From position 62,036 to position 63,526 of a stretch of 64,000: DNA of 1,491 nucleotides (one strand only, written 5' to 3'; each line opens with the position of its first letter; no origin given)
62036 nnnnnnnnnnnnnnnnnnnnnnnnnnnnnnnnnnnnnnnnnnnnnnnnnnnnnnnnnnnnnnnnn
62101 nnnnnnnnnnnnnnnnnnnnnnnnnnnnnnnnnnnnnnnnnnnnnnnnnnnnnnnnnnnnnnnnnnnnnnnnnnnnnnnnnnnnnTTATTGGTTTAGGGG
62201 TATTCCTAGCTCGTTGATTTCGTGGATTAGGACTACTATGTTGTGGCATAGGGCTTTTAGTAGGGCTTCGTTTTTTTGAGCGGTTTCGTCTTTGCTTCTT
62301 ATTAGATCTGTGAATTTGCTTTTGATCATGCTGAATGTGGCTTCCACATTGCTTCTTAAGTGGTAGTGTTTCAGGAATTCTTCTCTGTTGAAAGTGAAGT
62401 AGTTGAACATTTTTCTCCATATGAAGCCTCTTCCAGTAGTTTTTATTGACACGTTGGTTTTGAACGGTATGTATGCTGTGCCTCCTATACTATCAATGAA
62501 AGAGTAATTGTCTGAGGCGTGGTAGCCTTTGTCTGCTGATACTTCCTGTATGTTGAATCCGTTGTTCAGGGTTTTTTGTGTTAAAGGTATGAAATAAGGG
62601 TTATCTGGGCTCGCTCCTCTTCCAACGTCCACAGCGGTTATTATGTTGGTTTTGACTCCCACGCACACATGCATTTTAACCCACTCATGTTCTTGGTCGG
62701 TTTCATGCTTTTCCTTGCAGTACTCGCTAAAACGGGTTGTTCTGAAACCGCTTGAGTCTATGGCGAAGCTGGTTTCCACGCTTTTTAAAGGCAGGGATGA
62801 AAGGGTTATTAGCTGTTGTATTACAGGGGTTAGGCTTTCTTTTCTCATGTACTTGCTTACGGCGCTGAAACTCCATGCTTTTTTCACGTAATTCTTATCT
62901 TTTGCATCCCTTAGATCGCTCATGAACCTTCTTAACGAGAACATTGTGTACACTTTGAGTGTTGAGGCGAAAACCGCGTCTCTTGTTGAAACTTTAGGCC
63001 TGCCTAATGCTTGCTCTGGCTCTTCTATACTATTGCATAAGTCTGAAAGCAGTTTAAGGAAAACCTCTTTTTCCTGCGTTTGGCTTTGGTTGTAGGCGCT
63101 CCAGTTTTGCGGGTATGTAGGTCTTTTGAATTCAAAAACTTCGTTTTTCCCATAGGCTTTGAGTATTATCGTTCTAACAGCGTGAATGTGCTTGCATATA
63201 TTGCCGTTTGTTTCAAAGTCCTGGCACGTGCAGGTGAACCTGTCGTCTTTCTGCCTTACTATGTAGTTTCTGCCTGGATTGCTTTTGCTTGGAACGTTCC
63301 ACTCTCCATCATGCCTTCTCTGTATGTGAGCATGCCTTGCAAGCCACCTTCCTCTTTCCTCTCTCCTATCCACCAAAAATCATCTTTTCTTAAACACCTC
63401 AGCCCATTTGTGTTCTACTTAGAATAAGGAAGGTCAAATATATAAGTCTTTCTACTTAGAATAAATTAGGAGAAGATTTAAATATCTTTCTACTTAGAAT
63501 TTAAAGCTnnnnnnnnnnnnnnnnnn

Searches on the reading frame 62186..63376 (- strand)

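Call 40: search_protein_families(library=pfam, proteins=[window:62186-63376:-], max_evalue=0.01)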
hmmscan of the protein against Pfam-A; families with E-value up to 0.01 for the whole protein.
window:62186-63376:- (396 aa): 2 families
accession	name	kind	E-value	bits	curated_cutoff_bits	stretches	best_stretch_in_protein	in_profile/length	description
PF01609.27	DDE_Tnp_1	-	1.5e-19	71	23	1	203-380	6-200/200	Transposase DDE domain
PF04434.22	SWIM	-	7.8e-05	22.6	19.6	1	48-67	14-33/38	SWIM zinc finger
